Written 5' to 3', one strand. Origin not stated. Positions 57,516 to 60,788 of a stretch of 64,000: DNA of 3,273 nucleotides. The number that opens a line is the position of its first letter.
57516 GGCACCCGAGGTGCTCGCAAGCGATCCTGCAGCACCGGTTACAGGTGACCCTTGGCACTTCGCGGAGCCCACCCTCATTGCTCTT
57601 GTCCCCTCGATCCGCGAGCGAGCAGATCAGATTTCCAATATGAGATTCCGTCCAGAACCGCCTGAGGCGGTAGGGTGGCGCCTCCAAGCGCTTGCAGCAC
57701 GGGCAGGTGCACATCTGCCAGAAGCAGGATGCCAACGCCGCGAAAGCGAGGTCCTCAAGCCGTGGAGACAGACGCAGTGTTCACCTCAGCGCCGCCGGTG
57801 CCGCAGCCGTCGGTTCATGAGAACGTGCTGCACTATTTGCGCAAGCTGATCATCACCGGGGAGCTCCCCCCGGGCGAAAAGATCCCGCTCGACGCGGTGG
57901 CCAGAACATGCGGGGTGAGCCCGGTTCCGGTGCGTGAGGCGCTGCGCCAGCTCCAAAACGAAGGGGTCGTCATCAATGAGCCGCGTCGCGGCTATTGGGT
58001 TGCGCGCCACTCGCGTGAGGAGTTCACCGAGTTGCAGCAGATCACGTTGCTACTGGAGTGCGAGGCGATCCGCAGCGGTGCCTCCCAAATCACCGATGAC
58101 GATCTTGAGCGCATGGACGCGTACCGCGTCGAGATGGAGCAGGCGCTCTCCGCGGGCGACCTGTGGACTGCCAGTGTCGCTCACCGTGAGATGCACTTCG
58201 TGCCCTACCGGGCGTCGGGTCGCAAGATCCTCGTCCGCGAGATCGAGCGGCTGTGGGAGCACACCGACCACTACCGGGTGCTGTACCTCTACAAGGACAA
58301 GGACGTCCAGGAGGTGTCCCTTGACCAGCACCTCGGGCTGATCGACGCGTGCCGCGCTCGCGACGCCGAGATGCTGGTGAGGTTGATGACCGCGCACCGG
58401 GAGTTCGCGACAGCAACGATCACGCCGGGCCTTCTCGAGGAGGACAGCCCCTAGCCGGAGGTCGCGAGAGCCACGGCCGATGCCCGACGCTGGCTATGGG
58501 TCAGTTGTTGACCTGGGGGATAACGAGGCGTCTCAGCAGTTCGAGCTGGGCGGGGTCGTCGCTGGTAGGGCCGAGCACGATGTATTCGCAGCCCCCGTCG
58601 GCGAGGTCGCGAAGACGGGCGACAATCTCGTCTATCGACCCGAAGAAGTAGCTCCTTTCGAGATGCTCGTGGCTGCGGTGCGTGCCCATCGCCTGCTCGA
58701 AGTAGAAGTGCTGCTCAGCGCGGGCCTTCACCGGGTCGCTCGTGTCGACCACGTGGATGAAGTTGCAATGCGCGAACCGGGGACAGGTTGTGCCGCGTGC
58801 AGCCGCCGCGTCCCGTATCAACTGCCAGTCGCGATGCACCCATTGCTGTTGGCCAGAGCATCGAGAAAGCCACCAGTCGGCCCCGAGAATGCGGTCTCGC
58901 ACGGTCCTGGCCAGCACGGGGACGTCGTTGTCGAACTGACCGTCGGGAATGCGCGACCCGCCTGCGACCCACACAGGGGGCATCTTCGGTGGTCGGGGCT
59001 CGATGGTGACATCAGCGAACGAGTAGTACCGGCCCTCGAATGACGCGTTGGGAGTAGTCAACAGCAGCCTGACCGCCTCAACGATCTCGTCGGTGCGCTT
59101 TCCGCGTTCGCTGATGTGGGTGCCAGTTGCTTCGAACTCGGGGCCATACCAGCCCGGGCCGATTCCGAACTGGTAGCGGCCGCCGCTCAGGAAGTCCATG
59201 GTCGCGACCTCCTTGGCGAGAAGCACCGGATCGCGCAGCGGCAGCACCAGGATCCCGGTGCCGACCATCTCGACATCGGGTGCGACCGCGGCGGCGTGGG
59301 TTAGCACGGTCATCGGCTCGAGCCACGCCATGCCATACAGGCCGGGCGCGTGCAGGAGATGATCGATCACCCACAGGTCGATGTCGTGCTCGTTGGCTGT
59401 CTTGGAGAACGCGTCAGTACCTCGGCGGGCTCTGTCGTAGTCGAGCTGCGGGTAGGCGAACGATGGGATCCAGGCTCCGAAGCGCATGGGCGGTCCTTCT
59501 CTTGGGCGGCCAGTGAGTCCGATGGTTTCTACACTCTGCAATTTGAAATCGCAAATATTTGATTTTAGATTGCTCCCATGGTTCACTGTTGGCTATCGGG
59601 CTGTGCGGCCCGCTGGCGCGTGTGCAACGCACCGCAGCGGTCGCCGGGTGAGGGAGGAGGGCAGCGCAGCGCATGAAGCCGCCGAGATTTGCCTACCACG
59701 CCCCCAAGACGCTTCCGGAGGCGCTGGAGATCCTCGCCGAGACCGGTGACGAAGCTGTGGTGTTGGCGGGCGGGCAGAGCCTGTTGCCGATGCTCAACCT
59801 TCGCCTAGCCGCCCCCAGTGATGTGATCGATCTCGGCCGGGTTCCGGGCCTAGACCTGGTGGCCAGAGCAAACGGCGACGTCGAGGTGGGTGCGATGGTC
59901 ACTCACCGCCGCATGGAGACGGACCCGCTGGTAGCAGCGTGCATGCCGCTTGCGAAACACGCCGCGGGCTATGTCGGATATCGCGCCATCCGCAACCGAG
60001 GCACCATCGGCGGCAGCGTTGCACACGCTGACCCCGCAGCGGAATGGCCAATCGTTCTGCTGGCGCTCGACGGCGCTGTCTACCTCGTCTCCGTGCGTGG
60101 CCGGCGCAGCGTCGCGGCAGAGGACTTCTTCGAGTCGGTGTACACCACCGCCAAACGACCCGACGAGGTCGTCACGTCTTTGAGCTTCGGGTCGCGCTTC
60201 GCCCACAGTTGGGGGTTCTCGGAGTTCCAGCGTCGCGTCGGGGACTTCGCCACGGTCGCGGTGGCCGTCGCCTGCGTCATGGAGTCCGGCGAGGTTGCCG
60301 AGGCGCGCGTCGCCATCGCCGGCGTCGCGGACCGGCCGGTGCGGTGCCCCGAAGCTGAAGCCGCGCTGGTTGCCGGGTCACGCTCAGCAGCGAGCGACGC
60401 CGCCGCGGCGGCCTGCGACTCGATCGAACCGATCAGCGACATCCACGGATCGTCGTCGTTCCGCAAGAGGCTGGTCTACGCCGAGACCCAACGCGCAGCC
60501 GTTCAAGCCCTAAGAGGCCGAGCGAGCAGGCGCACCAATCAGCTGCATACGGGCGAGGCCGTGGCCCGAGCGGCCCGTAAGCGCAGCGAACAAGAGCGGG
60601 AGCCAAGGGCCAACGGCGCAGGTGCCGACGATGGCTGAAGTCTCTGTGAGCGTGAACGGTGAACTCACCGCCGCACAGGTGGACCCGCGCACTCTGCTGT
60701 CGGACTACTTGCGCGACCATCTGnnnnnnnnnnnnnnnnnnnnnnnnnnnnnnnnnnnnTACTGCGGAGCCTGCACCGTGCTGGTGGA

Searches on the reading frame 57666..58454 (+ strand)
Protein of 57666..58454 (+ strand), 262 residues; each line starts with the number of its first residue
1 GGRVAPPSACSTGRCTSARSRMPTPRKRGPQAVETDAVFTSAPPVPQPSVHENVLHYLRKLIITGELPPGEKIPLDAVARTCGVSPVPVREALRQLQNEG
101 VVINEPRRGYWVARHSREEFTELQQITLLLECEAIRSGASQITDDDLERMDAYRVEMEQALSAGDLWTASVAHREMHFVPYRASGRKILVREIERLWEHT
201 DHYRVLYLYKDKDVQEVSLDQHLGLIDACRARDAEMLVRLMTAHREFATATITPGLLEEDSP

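Call 54: search_protein_families(library=pfam, proteins=[window:57666-58454:+], max_evalue=0.00001)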
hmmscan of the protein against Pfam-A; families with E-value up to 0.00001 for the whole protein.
window:57666-58454:+ (262 aa): 2 families
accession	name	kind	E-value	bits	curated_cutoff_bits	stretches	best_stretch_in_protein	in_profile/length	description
PF07729.17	FCD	-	5.9e-22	78.8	24.3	1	122-245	1-123/125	FCD domain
PF00392.27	GntR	-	1.4e-14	53.9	27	1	52-111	3-63/64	Bacterial regulatory proteins, gntR family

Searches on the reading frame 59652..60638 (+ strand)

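Call 54: search_protein_families(library=pfam, proteins=[window:59652-60638:+], max_evalue=0.00001)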
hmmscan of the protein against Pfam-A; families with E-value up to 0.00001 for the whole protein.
window:59652-60638:+ (328 aa): 2 families
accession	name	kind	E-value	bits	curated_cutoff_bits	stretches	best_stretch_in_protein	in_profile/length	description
PF00941.27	FAD_binding_5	-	9.8e-45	152.9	27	1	12-178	2-166/170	FAD binding domain in molybdopterin dehydrogenase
PF03450.22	CO_deh_flav_C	-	1.9e-17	63.7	25.5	1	189-282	3-98/102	CO dehydrogenase flavoprotein C-terminal domain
